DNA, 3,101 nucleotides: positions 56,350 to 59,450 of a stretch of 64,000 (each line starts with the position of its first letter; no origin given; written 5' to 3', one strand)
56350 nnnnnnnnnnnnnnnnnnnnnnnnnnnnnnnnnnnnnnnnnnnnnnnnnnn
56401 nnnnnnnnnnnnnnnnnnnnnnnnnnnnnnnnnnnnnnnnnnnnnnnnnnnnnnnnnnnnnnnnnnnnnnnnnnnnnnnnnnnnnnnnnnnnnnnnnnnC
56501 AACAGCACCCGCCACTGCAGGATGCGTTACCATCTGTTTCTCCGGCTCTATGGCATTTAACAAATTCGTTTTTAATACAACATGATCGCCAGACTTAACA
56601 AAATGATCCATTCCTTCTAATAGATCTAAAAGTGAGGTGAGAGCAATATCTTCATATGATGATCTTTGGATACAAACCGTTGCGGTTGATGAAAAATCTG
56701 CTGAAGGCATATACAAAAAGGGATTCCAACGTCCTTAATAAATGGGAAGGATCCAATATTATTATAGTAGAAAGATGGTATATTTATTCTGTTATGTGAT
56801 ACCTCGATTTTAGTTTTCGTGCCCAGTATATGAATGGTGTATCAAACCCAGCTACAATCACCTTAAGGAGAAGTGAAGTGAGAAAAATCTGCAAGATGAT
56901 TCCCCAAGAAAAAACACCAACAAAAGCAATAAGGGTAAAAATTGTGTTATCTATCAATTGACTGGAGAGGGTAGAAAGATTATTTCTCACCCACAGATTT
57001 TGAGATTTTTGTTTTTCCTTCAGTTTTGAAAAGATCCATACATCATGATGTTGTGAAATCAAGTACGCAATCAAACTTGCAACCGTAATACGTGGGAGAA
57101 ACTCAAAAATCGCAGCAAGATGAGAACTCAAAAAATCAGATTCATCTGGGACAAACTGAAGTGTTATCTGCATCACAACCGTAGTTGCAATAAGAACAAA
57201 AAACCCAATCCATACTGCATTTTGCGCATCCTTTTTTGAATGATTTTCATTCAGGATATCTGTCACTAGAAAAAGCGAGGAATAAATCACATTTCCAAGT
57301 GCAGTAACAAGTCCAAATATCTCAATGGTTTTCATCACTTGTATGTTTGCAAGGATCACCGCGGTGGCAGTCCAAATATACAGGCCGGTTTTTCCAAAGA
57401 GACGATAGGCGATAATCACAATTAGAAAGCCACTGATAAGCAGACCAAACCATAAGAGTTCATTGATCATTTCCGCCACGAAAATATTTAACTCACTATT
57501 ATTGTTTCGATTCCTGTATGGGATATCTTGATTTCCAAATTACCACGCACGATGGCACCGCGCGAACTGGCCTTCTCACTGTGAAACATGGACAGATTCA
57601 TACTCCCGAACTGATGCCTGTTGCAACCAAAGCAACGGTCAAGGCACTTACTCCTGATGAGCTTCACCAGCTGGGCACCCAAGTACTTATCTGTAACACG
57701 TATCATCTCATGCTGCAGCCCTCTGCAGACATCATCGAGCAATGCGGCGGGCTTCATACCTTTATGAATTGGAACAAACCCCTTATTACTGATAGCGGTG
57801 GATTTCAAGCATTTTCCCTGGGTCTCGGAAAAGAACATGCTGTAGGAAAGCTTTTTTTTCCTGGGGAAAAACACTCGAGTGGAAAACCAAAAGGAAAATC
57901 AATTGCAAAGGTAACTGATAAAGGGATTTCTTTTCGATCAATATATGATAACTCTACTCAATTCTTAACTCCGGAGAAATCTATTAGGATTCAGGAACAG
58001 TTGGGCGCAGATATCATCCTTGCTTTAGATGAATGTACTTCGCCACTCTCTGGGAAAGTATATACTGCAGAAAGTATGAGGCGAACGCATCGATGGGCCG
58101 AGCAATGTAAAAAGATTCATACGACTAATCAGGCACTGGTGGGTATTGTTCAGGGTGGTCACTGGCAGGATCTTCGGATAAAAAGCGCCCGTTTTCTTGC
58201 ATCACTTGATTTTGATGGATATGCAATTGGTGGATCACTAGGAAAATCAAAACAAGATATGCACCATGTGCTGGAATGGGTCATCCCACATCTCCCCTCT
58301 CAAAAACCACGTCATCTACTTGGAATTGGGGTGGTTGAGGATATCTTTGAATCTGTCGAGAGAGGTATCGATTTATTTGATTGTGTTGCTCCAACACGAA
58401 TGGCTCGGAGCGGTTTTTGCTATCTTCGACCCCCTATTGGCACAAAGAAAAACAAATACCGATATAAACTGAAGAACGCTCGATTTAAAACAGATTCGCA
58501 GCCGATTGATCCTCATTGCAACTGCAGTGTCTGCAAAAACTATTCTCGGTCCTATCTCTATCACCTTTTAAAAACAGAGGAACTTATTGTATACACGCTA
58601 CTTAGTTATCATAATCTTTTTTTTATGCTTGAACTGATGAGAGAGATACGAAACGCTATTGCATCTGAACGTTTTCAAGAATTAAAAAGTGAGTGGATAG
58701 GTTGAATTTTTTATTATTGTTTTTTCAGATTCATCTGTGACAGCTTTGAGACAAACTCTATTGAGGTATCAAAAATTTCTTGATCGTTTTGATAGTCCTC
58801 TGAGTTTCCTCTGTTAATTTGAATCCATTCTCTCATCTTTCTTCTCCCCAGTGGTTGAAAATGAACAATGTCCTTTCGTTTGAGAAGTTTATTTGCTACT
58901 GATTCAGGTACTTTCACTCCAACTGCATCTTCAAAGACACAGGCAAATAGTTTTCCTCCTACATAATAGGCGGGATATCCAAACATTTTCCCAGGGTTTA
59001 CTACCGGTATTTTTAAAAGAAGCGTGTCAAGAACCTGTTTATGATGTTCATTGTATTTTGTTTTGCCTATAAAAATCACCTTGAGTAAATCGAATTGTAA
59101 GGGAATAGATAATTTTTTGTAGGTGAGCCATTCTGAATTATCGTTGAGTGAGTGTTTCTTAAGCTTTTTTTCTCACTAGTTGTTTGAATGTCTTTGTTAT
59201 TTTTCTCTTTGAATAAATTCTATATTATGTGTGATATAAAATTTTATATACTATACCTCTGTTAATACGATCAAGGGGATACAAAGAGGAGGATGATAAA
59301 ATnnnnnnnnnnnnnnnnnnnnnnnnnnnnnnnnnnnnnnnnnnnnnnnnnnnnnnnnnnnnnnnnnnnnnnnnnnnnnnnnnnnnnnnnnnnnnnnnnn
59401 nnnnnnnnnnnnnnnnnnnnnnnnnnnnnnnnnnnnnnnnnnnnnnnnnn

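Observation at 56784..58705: Divergent bacterial-type queuosine salvage pair (YhhQ transporter and QTGT-type Tgt) in an archaeal-looking genome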

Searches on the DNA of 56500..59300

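Call 62: search_rna_families(source=window, start=56500, end=59300, threshold=evalue, max_evalue=1)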
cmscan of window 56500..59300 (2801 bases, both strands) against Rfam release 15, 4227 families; matches with E-value up to 1: 1.
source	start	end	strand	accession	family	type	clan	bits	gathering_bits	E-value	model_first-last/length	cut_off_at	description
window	56650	56705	+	RF00339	snoR60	Gene; snRNA; snoRNA; CD-box;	CL00074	21.6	40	0.33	1-72/72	no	Small nucleolar RNA snoR60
